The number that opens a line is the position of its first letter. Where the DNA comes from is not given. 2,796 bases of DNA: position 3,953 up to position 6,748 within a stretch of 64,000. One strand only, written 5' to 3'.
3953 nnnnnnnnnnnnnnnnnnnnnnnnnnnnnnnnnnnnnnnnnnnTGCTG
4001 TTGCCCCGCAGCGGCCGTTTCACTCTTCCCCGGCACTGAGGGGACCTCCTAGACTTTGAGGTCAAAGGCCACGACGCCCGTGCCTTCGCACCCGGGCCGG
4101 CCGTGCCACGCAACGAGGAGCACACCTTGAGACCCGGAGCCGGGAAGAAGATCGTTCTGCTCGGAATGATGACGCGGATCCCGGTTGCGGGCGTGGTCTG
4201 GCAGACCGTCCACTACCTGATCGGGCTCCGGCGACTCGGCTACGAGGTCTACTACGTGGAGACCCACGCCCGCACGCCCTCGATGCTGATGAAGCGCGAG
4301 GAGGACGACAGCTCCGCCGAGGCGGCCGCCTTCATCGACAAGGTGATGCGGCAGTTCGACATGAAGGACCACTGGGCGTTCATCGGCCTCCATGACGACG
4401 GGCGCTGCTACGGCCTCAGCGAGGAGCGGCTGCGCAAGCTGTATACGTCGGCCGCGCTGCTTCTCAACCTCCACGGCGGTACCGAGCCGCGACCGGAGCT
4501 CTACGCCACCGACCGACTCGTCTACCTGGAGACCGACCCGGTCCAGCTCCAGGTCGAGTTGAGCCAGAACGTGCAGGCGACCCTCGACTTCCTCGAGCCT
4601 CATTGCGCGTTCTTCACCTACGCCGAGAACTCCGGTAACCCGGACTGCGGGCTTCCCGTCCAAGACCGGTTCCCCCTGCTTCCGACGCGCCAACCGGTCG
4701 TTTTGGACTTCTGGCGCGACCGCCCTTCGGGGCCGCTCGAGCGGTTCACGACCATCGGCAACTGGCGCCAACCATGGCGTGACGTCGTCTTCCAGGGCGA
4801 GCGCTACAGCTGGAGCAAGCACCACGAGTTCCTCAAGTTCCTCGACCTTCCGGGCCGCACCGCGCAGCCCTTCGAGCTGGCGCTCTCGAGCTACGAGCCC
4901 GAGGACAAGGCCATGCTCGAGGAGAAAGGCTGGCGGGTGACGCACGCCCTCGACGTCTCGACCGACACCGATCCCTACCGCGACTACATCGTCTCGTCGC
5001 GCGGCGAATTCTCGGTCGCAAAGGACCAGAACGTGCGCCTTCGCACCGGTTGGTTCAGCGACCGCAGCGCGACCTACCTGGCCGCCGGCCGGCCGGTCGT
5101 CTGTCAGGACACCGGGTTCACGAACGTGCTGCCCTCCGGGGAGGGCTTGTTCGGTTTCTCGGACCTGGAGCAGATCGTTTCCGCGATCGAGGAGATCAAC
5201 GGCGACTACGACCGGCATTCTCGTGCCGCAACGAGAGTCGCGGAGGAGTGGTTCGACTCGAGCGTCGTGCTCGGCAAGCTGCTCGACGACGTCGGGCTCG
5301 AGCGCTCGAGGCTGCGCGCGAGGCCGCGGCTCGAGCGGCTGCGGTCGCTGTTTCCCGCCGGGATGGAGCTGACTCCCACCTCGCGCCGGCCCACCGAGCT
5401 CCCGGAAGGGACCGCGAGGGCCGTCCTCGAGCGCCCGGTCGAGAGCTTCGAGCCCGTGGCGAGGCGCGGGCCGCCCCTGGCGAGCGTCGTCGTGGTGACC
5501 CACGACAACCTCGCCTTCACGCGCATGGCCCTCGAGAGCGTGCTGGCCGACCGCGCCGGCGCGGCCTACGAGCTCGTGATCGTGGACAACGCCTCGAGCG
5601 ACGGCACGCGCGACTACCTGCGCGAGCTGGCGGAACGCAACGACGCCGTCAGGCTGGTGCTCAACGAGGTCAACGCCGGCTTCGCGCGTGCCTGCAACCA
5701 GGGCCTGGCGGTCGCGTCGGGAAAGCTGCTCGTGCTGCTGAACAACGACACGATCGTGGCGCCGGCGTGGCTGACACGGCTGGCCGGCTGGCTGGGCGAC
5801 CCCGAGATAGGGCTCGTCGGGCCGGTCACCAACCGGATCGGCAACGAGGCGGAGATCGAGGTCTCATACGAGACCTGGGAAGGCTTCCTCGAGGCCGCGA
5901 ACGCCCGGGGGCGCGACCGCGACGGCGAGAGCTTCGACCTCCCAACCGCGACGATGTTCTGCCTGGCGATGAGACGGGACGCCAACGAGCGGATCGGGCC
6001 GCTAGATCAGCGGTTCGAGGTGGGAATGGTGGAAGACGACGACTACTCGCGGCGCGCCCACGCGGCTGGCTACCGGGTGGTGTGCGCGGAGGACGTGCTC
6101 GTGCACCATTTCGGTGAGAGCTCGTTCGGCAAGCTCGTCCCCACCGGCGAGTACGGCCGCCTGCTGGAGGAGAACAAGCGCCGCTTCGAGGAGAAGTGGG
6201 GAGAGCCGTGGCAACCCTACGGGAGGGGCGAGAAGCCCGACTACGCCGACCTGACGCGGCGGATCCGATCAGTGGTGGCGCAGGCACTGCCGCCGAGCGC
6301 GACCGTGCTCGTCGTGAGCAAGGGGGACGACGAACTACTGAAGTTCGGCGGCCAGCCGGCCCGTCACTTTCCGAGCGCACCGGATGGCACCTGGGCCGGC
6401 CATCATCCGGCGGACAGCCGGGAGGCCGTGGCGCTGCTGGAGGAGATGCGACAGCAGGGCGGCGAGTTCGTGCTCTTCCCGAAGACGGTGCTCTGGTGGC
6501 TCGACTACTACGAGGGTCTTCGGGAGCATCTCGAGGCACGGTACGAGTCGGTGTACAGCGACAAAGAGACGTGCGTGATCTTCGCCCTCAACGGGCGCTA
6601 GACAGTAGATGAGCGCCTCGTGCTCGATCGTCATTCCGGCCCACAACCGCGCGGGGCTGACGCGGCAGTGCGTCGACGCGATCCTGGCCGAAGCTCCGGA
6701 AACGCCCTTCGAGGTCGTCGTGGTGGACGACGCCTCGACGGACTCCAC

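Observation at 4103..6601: Rosetta-stone fusion linking three of the locus's recurrent modules in one 832-aa protein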

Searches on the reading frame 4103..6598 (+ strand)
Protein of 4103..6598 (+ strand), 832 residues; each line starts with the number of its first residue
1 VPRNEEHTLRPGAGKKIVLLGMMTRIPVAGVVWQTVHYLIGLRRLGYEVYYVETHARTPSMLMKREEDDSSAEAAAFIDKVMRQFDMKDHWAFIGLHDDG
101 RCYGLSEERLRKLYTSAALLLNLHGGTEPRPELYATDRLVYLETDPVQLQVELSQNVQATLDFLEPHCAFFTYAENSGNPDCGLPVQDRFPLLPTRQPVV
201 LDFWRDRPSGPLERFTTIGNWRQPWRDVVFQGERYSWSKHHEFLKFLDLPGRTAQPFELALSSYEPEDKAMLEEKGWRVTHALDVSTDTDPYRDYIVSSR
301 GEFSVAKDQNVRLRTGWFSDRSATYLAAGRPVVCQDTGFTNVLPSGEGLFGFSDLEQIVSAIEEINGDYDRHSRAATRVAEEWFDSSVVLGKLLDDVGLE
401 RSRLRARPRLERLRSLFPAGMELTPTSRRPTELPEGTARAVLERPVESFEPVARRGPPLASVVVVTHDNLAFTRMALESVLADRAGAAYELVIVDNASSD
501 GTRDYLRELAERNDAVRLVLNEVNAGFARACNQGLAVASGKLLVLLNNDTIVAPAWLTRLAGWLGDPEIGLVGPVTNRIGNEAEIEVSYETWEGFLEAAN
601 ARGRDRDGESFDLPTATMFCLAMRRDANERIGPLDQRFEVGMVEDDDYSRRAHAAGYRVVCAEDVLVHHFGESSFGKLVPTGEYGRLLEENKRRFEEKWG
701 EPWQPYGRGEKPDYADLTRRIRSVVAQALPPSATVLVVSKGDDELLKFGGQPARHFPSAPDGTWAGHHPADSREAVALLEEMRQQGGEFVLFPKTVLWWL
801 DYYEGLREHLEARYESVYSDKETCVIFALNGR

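Call 5: search_protein_families(library=pfam, proteins=[window:4103-6598:+], max_evalue=0.01)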
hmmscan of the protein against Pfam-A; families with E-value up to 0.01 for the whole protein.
window:4103-6598:+ (832 aa): 3 families
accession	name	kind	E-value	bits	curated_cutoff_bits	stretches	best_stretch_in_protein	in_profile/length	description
PF00535.33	Glycos_transf_2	-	2.3e-25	89.9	23.3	1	461-631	1-167/168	Glycosyl transferase family 2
PF13641.12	Glyco_tranf_2_3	-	9.2e-17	62.3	27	1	457-678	1-220/230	Glycosyltransferase like family 2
PF13506.12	Glyco_transf_21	-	0.0001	22.3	21.7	1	530-674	21-161/174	Glycosyl transferase family 21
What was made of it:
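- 5468..6262 (+): GT2 (GT-A) domain plus C-terminal helix (residues 456-720). Conserved D495 (VDNAS), N547-x-D549 and E644-D-D-D647. Pfam PF00535 and PF13641 (call 5).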

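Call 12: search_protein_families(library=ncbifam, proteins=[window:4103-6598:+], max_evalue=0.01)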
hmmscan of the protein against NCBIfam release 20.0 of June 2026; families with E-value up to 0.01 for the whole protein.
window:4103-6598:+ (832 aa): 21 families
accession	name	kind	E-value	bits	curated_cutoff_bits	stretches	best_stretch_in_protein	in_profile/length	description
TIGR03965.1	mycofact_glyco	equivalog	2e-22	79.7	280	1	438-670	54-281/467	mycofactocin biosynthesis glycosyltransferase MftF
NF041875.1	EPS_EpsD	equivalog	9.2e-15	54.8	370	1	461-680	2-218/325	exopolysaccharide biosynthesis glycosyltransferase EpsD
NF047683.1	TeichurnBiosyTuaG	equivalog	2.7e-11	43.6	400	1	458-555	6-102/252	teichuronic acid biosynthesis protein TuaG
NF007482.0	PRK10073.1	equivalog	1.6e-10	40.5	423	1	459-560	7-106/334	glycosyltransferase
TIGR03937.1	PgaC_IcaA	equivalog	2.7e-10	39.8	422.3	1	452-556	39-142/407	poly-beta-1,6-N-acetyl-D-glucosamine synthase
TIGR01556.1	rhamnosyltran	subfamily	1.5e-08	34.2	200.55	1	489-674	22-206/281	rhamnosyltransferase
NF050050.1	ProtGlycPglI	equivalog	3.6e-08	33.1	500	1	458-553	2-97/306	GalNAc(5)-diNAcBac-PP-undecaprenol beta-1,3-glucosyltransferase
TIGR04009.1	wcaE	equivalog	1.3e-07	31.2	369.2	1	461-551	4-94/248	colanic acid biosynthesis glycosyltransferase WcaE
NF053739.1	GlytfEpsEBac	equivalog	9.4e-07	28.1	450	1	475-559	18-102/265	glycosyltransferase EpsE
TIGR04283.1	glyco_like_mftF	equivalog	1.2e-06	28.3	182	1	461-562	2-95/221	TIGR04283 family arsenosugar biosynthesis glycosyltransferase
NF041394.1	GtaseAglG_Halo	equivalog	1.2e-06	28.1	440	1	461-560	4-103/304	glucosyl-dolichyl phosphate glucuronosyltransferase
NF047588.1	GlcsyltransPgfSStrep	equivalog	1.6e-06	27.6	500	1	471-557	17-103/308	glycosyltransferase PgfS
NF038302.1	EPS_HpsE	equivalog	2.1e-06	27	300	1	487-559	32-106/307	hormogonium polysaccharide biosynthesis glycosyltransferase HpsE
TIGR03472.1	HpnI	equivalog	9.5e-06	24.7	310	1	450-679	33-262/373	bacteriohopanetetrol glucosamine biosynthesis glycosyltransferase HpnI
NF038299.1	EPS_HpsN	equivalog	2.7e-05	23.3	425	1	459-578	2-122/317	hormogonium polysaccharide biosynthesis glycosyltransferase HpsN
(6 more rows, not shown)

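Call 14: find_homologous_proteins(query=window:4103-6598:+, max_evalue=0.00001)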
Query window:4103-6598:+ (832 aa): 1671 proteins with E <= 0.00001 among 8000 candidates; the best 120 are listed.
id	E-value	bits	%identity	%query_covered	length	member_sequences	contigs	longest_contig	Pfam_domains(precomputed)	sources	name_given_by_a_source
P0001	0.0e+0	1911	100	99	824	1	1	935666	PF13641.13,PF00535.33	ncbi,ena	-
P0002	0.0e+0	1474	77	99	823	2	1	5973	PF13641.13,PF00535.33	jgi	jgi:GT2 family glycosyltransferase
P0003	0.0e+0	1331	71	99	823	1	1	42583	PF13506.14,PF13641.13,PF00535.33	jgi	jgi:GT2 family glycosyltransferase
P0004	0.0e+0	1328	71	97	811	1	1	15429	PF10111.15,PF13506.14,PF13641.13,PF00535.33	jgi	jgi:GT2 family glycosyltransferase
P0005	0.0e+0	1293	68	98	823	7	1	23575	PF10111.15,PF13506.14,PF13641.13,PF00535.33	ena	-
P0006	0.0e+0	1290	69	98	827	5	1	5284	PF13506.14,PF13641.13,PF13524.13,PF00535.33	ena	-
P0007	0.0e+0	1289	67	99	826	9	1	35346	PF13506.14,PF13641.13,PF00535.33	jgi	jgi:GT2 family glycosyltransferase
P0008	0.0e+0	1288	68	99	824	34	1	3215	PF13506.14,PF13641.13,PF00535.33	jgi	-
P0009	0.0e+0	1287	68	98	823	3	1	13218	PF13506.14,PF13641.13,PF00535.33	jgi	jgi:GT2 family glycosyltransferase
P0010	0.0e+0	1287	67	99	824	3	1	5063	PF13641.13,PF00535.33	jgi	jgi:GT2 family glycosyltransferase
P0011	0.0e+0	1283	68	99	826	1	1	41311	PF13506.14,PF13641.13,PF00535.33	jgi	jgi:GT2 family glycosyltransferase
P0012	0.0e+0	1282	67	99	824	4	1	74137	PF10111.15,PF13506.14,PF13641.13,PF00535.33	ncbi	-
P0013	0.0e+0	1282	68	99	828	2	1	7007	PF10111.15,PF13506.14,PF13641.13,PF00535.33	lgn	-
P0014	0.0e+0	1279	66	99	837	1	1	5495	PF13641.13,PF00535.33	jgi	jgi:GT2 family glycosyltransferase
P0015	0.0e+0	1276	68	97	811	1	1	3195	PF10111.15,PF13506.14,PF13641.13,PF00535.33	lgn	-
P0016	0.0e+0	1275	67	99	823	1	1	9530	PF10111.15,PF13506.14,PF13641.13,PF00535.33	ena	-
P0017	0.0e+0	1273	68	99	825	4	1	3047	PF13506.14,PF13641.13,PF00535.33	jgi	jgi:GT2 family glycosyltransferase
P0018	0.0e+0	1272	68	97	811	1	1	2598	PF13506.14,PF13641.13,PF00535.33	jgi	jgi:GT2 family glycosyltransferase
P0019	0.0e+0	1272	67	99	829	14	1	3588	PF10111.15,PF13506.14,PF13641.13,PF00535.33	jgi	-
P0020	0.0e+0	1271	67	99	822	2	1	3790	PF13506.14,PF13641.13,PF00535.33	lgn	-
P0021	0.0e+0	1271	67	99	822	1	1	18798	PF13506.14,PF13641.13,PF00535.33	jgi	-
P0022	0.0e+0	1270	67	99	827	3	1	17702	PF10111.15,PF13641.13,PF00535.33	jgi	jgi:GT2 family glycosyltransferase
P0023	0.0e+0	1269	66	99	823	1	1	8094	PF13506.14,PF13641.13,PF00535.33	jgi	jgi:GT2 family glycosyltransferase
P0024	0.0e+0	1268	67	98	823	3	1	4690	PF13506.14,PF13641.13,PF00535.33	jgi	jgi:GT2 family glycosyltransferase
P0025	0.0e+0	1268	68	99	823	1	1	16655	PF13641.13,PF00535.33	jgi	jgi:GT2 family glycosyltransferase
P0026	0.0e+0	1267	66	99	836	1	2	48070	PF13641.13,PF00535.33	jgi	jgi:GT2 family glycosyltransferase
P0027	0.0e+0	1267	67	99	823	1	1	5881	PF10111.15,PF13506.14,PF13641.13,PF00535.33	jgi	jgi:GT2 family glycosyltransferase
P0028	0.0e+0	1266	66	99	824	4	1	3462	PF10111.15,PF13506.14,PF13641.13,PF00535.33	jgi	-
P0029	0.0e+0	1265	67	97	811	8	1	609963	PF13506.14,PF13641.13,PF00535.33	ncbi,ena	-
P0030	0.0e+0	1264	67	99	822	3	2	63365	PF13506.14,PF13641.13,PF00535.33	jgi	jgi:GT2 family glycosyltransferase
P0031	0.0e+0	1262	67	99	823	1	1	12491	PF13506.14,PF13641.13,PF00535.33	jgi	jgi:GT2 family glycosyltransferase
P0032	0.0e+0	1262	67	99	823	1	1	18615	PF13506.14,PF13641.13,PF00535.33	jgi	jgi:GT2 family glycosyltransferase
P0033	0.0e+0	1262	68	97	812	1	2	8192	PF13506.14,PF13641.13,PF00535.33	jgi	jgi:GT2 family glycosyltransferase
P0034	0.0e+0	1262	66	99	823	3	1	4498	PF13506.14,PF13641.13,PF00535.33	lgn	-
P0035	0.0e+0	1261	66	99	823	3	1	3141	PF13506.14,PF13641.13,PF00535.33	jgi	jgi:GT2 family glycosyltransferase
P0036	0.0e+0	1261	66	98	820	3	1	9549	PF13506.14,PF13641.13,PF00535.33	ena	-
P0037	0.0e+0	1261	66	99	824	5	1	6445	PF13641.13,PF00535.33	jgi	jgi:GT2 family glycosyltransferase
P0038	0.0e+0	1260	67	99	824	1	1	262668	PF13506.14,PF13641.13,PF00535.33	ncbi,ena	-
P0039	0.0e+0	1260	65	99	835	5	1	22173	PF13641.13,PF00535.33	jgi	jgi:GT2 family glycosyltransferase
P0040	0.0e+0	1260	67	99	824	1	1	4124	PF10111.15,PF13506.14,PF13641.13,PF00535.33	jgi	jgi:GT2 family glycosyltransferase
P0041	0.0e+0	1260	67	99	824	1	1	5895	PF13506.14,PF13641.13,PF00535.33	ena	-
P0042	0.0e+0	1260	66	99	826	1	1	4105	PF10111.15,PF13641.13,PF00535.33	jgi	jgi:GT2 family glycosyltransferase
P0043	0.0e+0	1259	66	99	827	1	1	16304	PF13641.13,PF00535.33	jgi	jgi:GT2 family glycosyltransferase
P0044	0.0e+0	1259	68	98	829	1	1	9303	PF13506.14,PF13641.13,PF00535.33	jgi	jgi:GT2 family glycosyltransferase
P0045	0.0e+0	1256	67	99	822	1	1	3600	PF10111.15,PF13506.14,PF13641.13,PF00535.33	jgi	jgi:GT2 family glycosyltransferase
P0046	0.0e+0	1256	67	98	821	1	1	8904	PF13641.13,PF00535.33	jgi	jgi:GT2 family glycosyltransferase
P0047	0.0e+0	1255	66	99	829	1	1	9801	PF13641.13,PF00535.33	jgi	jgi:GT2 family glycosyltransferase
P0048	0.0e+0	1255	67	99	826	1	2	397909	PF13506.14,PF13641.13,PF13524.13,PF00535.33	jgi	jgi:GT2 family glycosyltransferase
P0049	0.0e+0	1252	66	99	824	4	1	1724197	PF13506.14,PF13641.13,PF00535.33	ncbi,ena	-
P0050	0.0e+0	1250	66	99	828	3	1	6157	PF13641.13,PF00535.33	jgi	jgi:GT2 family glycosyltransferase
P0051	0.0e+0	1250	65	99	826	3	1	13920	PF13506.14,PF13641.13,PF00535.33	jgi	jgi:GT2 family glycosyltransferase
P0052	0.0e+0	1249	66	99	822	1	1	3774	PF13506.14,PF13641.13,PF00535.33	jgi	jgi:GT2 family glycosyltransferase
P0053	0.0e+0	1246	66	98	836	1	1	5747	PF10111.15,PF13641.13,PF00535.33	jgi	jgi:GT2 family glycosyltransferase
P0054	0.0e+0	1243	67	99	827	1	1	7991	PF13506.14,PF13641.13,PF00535.33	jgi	jgi:GT2 family glycosyltransferase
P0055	0.0e+0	1243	66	99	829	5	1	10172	PF13641.13,PF00535.33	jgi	jgi:GT2 family glycosyltransferase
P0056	0.0e+0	1237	64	98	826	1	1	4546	PF13641.13,PF00535.33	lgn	-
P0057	0.0e+0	1237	66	98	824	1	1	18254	PF13641.13,PF00535.33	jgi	jgi:GT2 family glycosyltransferase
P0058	0.0e+0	1237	65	99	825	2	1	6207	PF13641.13,PF00535.33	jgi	jgi:GT2 family glycosyltransferase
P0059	0.0e+0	1236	66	98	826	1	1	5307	PF13641.13,PF00535.33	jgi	jgi:GT2 family glycosyltransferase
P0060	0.0e+0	1236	65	99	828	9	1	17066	PF13641.13,PF00535.33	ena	-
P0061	0.0e+0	1234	64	99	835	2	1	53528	PF13641.13,PF00535.33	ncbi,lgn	-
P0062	0.0e+0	1232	65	98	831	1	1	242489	PF13641.13,PF00535.33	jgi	jgi:GT2 family glycosyltransferase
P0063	0.0e+0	1232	65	98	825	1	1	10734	PF13641.13,PF00535.33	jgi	jgi:GT2 family glycosyltransferase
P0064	0.0e+0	1230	65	98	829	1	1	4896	PF13641.13,PF00535.33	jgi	jgi:GT2 family glycosyltransferase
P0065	0.0e+0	1224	65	97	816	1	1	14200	PF10111.15,PF13641.13,PF00535.33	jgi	jgi:GT2 family glycosyltransferase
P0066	0.0e+0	1219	65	99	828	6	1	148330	PF10111.15,PF13506.14,PF13641.13,PF00535.33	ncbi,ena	-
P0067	0.0e+0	1216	65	97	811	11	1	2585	PF13506.14,PF13641.13,PF13524.13,PF00535.33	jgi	jgi:GT2 family glycosyltransferase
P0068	0.0e+0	1216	65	99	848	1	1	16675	PF13506.14,PF13641.13,PF00535.33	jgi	jgi:GT2 family glycosyltransferase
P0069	0.0e+0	1210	65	99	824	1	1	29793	PF13641.13,PF00535.33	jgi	jgi:GT2 family glycosyltransferase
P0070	0.0e+0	1206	64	99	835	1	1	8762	PF13506.14,PF13641.13,PF00535.33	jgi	jgi:GT2 family glycosyltransferase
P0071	0.0e+0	1205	65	97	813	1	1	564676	PF10111.15,PF13641.13,PF00535.33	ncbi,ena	-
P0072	0.0e+0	1204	64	97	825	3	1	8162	PF13641.13,PF00535.33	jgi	jgi:GT2 family glycosyltransferase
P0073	0.0e+0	1191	64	97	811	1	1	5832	PF13641.13,PF00535.33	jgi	jgi:GT2 family glycosyltransferase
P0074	0.0e+0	1190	66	97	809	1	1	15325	PF13641.13,PF00535.33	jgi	jgi:GT2 family glycosyltransferase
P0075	0.0e+0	1186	62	99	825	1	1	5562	PF13506.14,PF13641.13,PF00535.33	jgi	jgi:GT2 family glycosyltransferase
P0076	0.0e+0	1183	65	95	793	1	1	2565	PF13641.13,PF00535.33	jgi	jgi:GT2 family glycosyltransferase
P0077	0.0e+0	1173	62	98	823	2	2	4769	PF13506.14,PF13641.13,PF00535.33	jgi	jgi:GT2 family glycosyltransferase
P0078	0.0e+0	1171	62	99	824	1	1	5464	PF13641.13,PF00535.33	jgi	jgi:GT2 family glycosyltransferase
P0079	0.0e+0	1168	62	97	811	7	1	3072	PF13506.14,PF13641.13,PF00535.33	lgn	-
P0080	0.0e+0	1160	61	99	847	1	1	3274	PF13506.14,PF13641.13,PF00535.33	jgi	jgi:GT2 family glycosyltransferase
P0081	0.0e+0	1152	61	98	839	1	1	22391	PF13506.14,PF13641.13,PF00535.33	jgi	jgi:GT2 family glycosyltransferase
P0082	0.0e+0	1151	60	100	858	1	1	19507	PF13506.14,PF13641.13,PF00535.33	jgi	jgi:GT2 family glycosyltransferase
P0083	0.0e+0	1147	61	99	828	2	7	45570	PF13641.13,PF00535.33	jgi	jgi:GT2 family glycosyltransferase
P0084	0.0e+0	1144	61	98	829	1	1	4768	PF13641.13,PF00535.33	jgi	jgi:GT2 family glycosyltransferase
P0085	0.0e+0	1142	60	98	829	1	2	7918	PF13506.14,PF13641.13,PF00535.33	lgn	-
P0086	0.0e+0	1141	61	98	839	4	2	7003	PF13641.13,PF00535.33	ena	-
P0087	0.0e+0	1139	60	98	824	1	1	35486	PF13641.13,PF00535.33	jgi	jgi:GT2 family glycosyltransferase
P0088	0.0e+0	1138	61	98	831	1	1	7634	PF13641.13,PF00535.33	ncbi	-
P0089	0.0e+0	1137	62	97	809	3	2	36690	PF10111.15,PF13506.14,PF13641.13,PF00535.33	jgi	jgi:GT2 family glycosyltransferase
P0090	0.0e+0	1137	61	98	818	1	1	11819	PF13641.13,PF00535.33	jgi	jgi:GT2 family glycosyltransferase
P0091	0.0e+0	1136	61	98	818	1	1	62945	PF13641.13,PF00535.33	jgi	jgi:GT2 family glycosyltransferase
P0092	0.0e+0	1134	61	97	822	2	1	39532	PF10111.15,PF13506.14,PF13641.13,PF13524.13,PF00535.33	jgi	-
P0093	0.0e+0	1133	61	98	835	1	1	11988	PF13641.13,PF00535.33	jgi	jgi:GT2 family glycosyltransferase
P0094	0.0e+0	1132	61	98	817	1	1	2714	PF13641.13,PF00535.33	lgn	-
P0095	0.0e+0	1131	61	98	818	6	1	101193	PF13641.13,PF00535.33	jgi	jgi:GT2 family glycosyltransferase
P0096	0.0e+0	1130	60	98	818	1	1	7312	PF13641.13,PF00535.33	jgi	jgi:GT2 family glycosyltransferase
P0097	0.0e+0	1130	60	98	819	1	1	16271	PF13641.13,PF00535.33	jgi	jgi:GT2 family glycosyltransferase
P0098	0.0e+0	1129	60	99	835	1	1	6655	PF13641.13,PF00535.33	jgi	jgi:GT2 family glycosyltransferase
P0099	0.0e+0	1128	61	98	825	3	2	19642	PF13641.13,PF00535.33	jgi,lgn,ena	-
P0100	0.0e+0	1128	61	98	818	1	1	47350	PF13641.13,PF00535.33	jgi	jgi:GT2 family glycosyltransferase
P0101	0.0e+0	1128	61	98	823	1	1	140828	PF13641.13,PF00535.33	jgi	jgi:GT2 family glycosyltransferase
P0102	0.0e+0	1128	60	98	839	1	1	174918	PF13641.13,PF00535.33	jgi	jgi:GT2 family glycosyltransferase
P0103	0.0e+0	1128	60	98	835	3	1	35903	PF13641.13,PF00535.33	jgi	jgi:GT2 family glycosyltransferase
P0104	0.0e+0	1128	60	98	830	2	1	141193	PF13641.13,PF00535.33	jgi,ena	-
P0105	0.0e+0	1128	61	98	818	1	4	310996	PF13641.13,PF00535.33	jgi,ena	-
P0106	0.0e+0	1127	61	98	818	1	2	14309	PF13641.13,PF00535.33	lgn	-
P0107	0.0e+0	1126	61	98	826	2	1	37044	PF13641.13,PF00535.33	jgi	jgi:GT2 family glycosyltransferase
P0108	0.0e+0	1126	60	98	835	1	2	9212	PF13641.13,PF00535.33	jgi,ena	jgi:GT2 family glycosyltransferase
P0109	0.0e+0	1126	61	98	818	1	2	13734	PF13641.13,PF00535.33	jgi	-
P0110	0.0e+0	1126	59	98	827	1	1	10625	PF13506.14,PF13641.13,PF00535.33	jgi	jgi:GT2 family glycosyltransferase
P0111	0.0e+0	1125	61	98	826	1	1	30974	PF13641.13,PF00535.33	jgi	jgi:GT2 family glycosyltransferase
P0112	0.0e+0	1125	61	98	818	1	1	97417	PF13641.13,PF00535.33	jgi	jgi:GT2 family glycosyltransferase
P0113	0.0e+0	1124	61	98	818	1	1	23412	PF13641.13,PF00535.33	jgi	jgi:GT2 family glycosyltransferase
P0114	0.0e+0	1123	60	99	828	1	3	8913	PF13641.13,PF00535.33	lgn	-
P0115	0.0e+0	1123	60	99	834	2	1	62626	PF13641.13,PF00535.33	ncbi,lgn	ncbi:MAG: glycosyltransferase family 2 protein [Actinomycetota bacterium]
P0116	0.0e+0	1123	61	100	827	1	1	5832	PF13641.13,PF00535.33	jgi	jgi:GT2 family glycosyltransferase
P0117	0.0e+0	1122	60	98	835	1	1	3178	PF13641.13,PF00535.33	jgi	jgi:GT2 family glycosyltransferase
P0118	0.0e+0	1122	60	98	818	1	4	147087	PF13641.13,PF00535.33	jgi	jgi:GT2 family glycosyltransferase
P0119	0.0e+0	1122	60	98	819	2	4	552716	PF13641.13,PF00535.33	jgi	jgi:GT2 family glycosyltransferase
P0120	0.0e+0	1121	60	98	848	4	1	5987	PF13506.14,PF13641.13,PF00535.33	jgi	jgi:GT2 family glycosyltransferase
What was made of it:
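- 4103..6601 (+): The three-module gene: 832 codons from GTG 4103; the likely real start is TTG 4127, giving 824 aa. More than 120 full-length orthologue clusters at 59-77% identity and 95-100% coverage (call 14).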
